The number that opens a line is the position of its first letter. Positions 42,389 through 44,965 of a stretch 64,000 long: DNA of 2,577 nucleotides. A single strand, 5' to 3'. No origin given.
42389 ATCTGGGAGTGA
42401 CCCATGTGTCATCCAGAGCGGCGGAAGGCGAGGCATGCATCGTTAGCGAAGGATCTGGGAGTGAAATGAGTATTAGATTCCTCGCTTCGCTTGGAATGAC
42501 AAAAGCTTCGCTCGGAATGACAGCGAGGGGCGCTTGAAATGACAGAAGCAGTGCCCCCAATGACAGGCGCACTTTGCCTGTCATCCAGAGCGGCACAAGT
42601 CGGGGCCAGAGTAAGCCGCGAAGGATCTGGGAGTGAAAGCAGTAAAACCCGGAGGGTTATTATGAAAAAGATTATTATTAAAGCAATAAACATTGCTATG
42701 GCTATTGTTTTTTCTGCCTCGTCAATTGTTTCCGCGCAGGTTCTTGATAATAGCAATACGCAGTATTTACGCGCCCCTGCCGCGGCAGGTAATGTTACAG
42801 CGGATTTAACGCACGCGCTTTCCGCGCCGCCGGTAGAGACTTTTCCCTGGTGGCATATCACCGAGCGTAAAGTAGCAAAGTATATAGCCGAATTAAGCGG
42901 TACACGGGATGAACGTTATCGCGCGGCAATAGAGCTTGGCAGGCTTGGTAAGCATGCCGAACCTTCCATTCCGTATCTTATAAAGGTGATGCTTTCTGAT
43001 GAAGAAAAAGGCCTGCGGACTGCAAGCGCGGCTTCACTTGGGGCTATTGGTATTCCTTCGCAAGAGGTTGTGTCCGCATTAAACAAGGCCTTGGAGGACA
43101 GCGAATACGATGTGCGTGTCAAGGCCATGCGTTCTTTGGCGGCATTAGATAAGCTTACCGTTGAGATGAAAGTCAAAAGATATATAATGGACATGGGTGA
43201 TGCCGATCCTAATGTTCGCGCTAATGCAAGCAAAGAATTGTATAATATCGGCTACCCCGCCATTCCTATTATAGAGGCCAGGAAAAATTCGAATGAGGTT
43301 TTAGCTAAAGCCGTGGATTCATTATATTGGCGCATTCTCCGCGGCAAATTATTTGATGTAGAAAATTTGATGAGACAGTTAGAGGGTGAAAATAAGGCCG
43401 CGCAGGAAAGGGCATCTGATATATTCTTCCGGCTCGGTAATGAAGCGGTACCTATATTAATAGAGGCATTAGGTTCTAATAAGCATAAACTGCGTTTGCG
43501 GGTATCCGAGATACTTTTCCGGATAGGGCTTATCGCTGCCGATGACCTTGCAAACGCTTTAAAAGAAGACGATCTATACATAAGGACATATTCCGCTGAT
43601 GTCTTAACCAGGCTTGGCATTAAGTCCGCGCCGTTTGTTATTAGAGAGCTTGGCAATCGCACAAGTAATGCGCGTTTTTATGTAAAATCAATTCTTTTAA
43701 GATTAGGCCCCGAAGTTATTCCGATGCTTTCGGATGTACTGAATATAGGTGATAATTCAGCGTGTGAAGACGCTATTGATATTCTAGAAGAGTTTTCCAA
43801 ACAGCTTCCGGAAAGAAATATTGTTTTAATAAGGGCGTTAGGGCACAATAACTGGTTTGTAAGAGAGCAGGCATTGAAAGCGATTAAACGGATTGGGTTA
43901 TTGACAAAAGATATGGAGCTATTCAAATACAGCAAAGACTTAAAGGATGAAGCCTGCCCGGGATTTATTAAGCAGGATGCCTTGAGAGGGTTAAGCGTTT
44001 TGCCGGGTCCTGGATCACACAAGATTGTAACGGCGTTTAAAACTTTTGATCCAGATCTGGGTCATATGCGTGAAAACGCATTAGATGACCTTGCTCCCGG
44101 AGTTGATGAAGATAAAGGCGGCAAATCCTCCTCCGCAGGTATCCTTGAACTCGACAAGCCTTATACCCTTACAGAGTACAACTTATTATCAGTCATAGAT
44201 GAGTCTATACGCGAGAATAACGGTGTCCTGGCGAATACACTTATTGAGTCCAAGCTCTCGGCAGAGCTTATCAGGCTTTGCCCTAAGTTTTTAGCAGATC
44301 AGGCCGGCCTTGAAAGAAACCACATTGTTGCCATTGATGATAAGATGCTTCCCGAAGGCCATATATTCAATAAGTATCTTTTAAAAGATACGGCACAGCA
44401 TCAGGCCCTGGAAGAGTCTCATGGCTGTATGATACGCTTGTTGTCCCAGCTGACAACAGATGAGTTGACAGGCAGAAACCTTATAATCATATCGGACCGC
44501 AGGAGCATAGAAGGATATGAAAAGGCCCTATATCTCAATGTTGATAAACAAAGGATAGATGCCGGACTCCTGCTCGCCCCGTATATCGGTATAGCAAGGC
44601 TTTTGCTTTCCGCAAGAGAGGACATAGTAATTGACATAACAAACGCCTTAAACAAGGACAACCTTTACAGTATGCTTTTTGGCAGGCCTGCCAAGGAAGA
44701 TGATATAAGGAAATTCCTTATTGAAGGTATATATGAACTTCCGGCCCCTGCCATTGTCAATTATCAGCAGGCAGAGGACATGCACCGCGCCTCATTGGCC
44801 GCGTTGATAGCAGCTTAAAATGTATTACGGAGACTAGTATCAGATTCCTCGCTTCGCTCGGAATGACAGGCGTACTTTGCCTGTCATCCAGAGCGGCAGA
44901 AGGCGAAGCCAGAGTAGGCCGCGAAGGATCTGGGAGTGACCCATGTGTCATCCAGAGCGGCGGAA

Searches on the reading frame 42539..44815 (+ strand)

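Call 70: search_protein_families(library=ncbifam, proteins=[window:42539-44815:+], max_evalue=0.001)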
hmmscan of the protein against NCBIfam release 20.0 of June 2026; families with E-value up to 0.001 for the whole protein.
window:42539-44815:+ (759 aa): 4 families
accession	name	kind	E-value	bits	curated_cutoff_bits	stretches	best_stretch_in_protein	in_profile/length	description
NF058502.1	phyc_lyase_CpcE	equivalog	2.6e-07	30.4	330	1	116-215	8-112/260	C-phycocyanin alpha-cysteine-84 phycocyanobilin lyase subunit CpcE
NF045915.1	PhycobilmeDegNblB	equivalog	7e-07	29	300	0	138-214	125-199/214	phycobilisome degradation protein NblB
NF058515.1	phyc_lyase_CpcF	equivalog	1.1e-06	28.4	220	1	140-280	28-165/200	C-phycocyanin alpha-cysteine-84 phycocyanobilin lyase subunit CpcF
NF010374.0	PRK13800.1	equivalog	2.7e-05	22.6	1196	1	121-232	755-893/898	fumarate reductase/succinate dehydrogenase flavoprotein subunit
